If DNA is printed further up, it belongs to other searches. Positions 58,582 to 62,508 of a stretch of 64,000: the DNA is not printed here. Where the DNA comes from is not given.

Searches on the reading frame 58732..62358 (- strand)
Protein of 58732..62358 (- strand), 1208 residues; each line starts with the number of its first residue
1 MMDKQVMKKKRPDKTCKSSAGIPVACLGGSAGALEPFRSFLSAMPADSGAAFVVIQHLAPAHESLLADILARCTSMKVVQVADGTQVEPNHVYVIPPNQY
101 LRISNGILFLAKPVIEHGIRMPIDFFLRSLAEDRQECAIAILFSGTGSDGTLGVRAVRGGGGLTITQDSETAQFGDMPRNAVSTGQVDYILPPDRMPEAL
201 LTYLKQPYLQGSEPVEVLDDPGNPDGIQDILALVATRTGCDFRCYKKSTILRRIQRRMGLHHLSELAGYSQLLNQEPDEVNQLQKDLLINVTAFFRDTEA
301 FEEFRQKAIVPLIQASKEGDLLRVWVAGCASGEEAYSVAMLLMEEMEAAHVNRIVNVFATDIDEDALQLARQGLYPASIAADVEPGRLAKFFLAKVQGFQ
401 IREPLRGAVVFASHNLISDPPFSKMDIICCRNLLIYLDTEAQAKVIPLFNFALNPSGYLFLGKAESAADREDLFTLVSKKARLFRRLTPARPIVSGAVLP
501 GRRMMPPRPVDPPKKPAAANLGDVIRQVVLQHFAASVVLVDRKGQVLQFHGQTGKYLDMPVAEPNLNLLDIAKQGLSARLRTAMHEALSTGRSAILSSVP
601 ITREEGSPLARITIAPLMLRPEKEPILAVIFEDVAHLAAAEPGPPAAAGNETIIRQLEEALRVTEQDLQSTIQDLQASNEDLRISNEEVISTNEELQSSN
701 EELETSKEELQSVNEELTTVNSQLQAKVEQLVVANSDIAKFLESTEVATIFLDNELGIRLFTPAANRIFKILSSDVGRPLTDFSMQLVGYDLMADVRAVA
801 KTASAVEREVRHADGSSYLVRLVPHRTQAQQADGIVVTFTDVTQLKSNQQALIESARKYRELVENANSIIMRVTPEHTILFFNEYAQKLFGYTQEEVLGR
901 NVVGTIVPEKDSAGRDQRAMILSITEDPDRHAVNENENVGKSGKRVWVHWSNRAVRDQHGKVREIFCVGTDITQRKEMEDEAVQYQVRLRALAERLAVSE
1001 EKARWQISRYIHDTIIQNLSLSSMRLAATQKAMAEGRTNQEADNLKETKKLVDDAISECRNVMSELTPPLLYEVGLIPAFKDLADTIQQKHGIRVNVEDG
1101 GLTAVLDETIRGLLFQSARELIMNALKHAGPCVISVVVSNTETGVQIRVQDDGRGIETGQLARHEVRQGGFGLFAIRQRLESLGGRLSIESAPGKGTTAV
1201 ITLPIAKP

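Call 4: search_protein_families(library=pfam, proteins=[window:58732-62358:-], max_evalue=0.01)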
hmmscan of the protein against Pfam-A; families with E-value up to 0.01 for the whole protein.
window:58732-62358:- (1208 aa): 13 families
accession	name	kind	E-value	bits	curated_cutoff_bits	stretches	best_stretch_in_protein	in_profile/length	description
PF01739.24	CheR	-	1.6e-52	178.3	27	1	290-480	1-192/195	CheR methyltransferase, SAM binding domain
PF01339.22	CheB_methylest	-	2e-51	174.6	24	1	26-200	2-174/174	CheB methylesterase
PF13596.12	PAS_10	-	5.4e-27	95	22.1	1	740-843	3-106/106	PAS domain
PF00989.32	PAS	-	5.5e-21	75.1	22.6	1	858-972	2-113/113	PAS fold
PF13426.13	PAS_9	-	1.1e-18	67.8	27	1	868-974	3-103/103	PAS domain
PF08448.16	PAS_4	-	8.6e-18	65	23.1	2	864-977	2-110/110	PAS fold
PF02518.31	HATPase_c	-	1.4e-15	58.1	26.4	1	1114-1206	6-110/111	Histidine kinase-, DNA gyrase B-, and HSP90-like ATPase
PF03705.20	CheR_N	-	4.6e-13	49.1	27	1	227-277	3-53/53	CheR methyltransferase, all-alpha domain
PF07730.19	HisKA_3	-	3.7e-08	34.3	24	1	1004-1070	2-67/68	Histidine kinase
PF13188.13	PAS_8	-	6.7e-07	29.4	21.8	1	858-911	2-55/65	PAS domain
PF08447.18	PAS_3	-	2.2e-06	28.3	25.6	1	880-965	2-85/89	PAS fold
PF13581.12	HATPase_c_2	-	0.00013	22.5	27.4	1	1117-1182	35-111/127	Histidine kinase-like ATPase domain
PF18719.7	ArlS_N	-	0.003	18.2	27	0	691-771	5-76/140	ArlS sensor domain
